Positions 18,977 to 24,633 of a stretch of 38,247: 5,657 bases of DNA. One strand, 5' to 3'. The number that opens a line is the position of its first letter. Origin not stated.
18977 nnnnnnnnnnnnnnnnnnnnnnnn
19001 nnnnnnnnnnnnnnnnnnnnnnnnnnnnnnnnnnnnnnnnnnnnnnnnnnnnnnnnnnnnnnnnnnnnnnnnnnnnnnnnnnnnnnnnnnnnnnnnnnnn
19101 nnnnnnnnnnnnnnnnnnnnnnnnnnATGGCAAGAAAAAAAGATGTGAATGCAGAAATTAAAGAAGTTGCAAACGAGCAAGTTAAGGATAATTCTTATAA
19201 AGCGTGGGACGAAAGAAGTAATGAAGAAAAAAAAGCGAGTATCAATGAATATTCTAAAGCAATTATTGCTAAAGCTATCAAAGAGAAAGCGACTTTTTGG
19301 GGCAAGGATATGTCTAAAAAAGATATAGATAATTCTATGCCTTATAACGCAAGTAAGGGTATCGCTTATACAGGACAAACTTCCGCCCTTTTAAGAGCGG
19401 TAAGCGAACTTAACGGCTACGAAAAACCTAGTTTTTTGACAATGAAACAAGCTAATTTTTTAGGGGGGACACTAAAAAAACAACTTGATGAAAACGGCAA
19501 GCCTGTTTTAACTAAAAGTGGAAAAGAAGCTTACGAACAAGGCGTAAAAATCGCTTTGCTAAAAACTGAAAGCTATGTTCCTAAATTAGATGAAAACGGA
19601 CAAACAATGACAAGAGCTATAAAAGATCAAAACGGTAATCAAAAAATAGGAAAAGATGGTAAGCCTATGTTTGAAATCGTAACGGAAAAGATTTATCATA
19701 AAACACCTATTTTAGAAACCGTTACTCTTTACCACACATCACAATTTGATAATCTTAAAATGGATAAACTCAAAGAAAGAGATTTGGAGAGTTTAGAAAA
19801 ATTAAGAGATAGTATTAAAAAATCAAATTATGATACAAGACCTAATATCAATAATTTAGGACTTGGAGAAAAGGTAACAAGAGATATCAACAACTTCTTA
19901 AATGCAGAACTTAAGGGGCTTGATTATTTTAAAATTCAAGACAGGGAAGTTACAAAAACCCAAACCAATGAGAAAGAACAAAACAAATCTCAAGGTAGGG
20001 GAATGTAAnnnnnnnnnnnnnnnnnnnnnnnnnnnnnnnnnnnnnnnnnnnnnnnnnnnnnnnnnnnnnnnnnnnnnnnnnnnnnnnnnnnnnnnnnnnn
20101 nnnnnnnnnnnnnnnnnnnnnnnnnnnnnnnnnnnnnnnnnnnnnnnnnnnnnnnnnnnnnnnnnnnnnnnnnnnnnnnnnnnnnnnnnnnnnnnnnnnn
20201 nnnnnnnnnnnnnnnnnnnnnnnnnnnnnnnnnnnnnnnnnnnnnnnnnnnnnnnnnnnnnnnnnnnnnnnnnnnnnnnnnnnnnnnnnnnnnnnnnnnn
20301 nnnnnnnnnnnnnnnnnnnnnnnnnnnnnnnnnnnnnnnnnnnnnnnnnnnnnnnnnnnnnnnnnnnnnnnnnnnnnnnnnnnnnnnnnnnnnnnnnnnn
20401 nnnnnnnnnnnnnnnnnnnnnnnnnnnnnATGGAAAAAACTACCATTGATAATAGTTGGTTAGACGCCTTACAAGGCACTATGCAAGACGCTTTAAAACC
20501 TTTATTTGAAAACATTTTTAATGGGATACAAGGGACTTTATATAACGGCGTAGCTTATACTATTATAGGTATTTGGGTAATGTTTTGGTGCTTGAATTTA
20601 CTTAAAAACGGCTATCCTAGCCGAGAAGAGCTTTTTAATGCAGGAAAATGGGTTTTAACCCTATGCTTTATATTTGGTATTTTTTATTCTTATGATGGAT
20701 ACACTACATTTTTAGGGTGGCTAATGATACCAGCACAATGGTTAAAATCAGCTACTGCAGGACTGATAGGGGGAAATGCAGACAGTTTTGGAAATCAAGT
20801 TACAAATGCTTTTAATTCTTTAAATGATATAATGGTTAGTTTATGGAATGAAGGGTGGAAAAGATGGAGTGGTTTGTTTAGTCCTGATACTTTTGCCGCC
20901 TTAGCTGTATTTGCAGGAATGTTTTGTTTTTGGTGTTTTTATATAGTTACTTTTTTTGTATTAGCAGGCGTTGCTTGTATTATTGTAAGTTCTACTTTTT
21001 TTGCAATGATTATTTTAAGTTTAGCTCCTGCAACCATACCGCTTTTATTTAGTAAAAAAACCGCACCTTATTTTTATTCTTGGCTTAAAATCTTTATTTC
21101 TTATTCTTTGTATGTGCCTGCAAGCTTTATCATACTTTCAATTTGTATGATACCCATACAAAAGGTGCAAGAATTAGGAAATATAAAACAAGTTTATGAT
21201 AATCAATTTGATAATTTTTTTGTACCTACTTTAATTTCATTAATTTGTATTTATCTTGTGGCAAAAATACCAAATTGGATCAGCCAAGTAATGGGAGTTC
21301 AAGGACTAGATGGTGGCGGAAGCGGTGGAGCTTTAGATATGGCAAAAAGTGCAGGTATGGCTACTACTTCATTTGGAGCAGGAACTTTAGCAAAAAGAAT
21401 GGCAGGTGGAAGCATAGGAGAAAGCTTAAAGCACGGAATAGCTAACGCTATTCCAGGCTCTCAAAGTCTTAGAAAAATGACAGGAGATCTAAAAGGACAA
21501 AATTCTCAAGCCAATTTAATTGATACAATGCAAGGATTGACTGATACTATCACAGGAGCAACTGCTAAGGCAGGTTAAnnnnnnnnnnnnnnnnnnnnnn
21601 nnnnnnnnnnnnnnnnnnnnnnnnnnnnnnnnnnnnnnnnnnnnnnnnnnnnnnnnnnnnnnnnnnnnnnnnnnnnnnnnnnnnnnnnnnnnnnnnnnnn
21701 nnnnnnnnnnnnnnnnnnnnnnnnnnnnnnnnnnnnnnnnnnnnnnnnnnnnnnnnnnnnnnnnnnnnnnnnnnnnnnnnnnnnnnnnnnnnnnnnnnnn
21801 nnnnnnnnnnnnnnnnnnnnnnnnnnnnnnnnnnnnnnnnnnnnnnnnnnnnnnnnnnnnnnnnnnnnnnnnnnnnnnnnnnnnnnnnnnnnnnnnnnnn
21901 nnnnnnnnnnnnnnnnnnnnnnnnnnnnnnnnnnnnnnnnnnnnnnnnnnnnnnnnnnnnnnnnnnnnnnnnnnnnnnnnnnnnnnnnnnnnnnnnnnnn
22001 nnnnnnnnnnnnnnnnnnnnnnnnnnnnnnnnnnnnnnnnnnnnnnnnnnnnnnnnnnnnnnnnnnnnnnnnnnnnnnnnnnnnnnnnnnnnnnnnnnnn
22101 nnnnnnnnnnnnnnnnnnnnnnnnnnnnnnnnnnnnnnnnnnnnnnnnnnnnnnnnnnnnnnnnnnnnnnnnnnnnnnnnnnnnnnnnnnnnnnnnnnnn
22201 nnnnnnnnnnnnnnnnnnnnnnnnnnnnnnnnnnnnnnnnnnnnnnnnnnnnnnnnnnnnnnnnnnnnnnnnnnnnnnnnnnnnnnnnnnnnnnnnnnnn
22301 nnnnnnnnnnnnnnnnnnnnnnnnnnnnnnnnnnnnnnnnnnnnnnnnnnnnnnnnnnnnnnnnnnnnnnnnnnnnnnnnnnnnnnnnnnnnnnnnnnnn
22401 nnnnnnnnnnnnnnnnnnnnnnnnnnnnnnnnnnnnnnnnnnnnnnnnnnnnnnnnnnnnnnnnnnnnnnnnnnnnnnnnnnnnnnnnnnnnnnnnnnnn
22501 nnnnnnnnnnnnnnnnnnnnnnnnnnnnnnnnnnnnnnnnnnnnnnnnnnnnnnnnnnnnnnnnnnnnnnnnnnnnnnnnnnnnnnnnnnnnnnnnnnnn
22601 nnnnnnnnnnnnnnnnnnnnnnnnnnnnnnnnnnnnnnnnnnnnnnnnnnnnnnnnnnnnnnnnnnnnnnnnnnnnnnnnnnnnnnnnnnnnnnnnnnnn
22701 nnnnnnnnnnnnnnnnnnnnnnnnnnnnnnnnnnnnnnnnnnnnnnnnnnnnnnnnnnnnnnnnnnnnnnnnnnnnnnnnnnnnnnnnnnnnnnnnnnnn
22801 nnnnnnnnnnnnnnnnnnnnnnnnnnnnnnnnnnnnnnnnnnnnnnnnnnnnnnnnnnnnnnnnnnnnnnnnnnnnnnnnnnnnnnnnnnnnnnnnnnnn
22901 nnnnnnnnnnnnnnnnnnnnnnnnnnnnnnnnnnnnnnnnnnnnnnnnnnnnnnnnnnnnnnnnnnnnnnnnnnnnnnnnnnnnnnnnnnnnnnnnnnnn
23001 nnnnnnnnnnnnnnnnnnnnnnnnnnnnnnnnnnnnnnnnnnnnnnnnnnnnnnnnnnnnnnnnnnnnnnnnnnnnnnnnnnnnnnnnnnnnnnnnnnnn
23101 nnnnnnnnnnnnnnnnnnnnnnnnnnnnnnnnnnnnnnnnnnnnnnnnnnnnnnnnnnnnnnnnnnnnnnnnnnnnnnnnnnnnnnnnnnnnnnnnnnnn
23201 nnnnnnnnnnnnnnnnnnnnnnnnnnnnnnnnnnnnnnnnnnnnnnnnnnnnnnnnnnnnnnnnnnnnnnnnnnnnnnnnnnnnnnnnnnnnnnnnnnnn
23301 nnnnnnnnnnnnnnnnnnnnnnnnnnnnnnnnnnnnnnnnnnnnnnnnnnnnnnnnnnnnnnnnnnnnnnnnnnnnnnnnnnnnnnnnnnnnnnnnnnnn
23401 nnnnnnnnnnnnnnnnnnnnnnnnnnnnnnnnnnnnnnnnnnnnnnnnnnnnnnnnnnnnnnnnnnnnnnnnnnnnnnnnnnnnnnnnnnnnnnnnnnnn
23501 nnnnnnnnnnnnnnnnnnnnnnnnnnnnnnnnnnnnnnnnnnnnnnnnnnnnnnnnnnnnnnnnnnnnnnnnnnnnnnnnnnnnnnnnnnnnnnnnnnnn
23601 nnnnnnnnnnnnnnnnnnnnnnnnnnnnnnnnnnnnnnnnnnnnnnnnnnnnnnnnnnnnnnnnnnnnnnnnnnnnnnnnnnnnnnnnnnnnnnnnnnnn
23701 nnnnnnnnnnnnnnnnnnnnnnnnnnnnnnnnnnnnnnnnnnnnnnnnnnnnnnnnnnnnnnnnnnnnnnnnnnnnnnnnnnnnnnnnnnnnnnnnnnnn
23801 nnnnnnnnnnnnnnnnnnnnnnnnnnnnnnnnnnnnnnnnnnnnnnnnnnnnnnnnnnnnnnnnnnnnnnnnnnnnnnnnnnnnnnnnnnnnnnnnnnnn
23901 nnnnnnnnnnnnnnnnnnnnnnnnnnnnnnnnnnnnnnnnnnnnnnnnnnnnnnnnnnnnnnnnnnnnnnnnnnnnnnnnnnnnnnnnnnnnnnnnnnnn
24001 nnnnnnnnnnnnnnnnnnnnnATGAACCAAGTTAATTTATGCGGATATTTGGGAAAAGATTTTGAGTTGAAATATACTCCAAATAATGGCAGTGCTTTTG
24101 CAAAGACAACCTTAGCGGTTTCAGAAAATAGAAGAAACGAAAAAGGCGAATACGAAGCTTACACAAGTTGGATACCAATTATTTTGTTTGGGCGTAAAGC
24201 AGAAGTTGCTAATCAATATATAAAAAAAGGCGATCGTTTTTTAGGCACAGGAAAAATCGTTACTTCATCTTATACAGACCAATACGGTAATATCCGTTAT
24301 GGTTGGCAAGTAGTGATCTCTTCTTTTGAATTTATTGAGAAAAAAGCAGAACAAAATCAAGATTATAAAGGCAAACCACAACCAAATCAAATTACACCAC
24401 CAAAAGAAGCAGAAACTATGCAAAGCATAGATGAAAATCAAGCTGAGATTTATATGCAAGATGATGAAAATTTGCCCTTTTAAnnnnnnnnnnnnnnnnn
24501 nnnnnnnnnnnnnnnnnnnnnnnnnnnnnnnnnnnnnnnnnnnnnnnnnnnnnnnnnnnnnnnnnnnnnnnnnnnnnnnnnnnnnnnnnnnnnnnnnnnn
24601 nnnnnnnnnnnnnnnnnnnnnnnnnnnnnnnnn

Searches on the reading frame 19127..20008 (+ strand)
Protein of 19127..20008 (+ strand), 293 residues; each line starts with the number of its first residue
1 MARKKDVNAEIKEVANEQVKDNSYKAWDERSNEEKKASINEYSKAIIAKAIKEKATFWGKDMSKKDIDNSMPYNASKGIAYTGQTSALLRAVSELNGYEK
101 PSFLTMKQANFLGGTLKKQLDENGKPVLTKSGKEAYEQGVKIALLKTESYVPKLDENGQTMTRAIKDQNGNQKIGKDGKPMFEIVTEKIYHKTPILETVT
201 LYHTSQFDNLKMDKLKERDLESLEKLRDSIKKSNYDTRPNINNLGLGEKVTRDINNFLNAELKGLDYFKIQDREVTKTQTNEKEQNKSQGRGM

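Call 8: search_protein_families(library=pfam, max_evalue=0.1, proteins=[window:19127-20008:+])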
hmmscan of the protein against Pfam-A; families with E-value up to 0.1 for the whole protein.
window:19127-20008:+ (293 aa): 2 families
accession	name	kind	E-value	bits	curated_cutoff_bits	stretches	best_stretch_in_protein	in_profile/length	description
PF08401.16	ArdcN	-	6.5e-09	36.5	22.6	1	46-128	10-89/123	N-terminal domain of anti-restriction factor ArdC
PF08890.17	Phage_TAC_5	-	0.0096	16.3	27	1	10-100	34-125/135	Phage XkdN-like tail assembly chaperone protein, TAC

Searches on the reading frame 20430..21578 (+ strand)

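Call 8: search_protein_families(library=pfam, max_evalue=0.1, proteins=[window:20430-21578:+])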
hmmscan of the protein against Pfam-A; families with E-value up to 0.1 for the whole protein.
window:20430-21578:+ (382 aa): 1 family
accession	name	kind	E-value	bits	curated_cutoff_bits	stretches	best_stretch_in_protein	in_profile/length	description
PF04610.19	TrbL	-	1.6e-27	97.2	25.9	1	46-280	1-215/215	TrbL/VirB6 plasmid conjugal transfer protein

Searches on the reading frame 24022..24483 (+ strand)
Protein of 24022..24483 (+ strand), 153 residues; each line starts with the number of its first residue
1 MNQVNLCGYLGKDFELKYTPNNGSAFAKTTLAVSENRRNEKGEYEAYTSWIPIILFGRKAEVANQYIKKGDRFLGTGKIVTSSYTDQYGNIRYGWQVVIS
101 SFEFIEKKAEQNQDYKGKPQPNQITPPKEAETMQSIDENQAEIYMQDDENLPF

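Call 8: search_protein_families(library=pfam, max_evalue=0.1, proteins=[window:24022-24483:+])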
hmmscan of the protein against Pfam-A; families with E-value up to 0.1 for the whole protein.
window:24022-24483:+ (153 aa): 1 family
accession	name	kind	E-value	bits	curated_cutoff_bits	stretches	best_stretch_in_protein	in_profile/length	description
PF00436.31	SSB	-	8.3e-24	84.1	26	1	1-104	1-103/104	Single-strand binding protein family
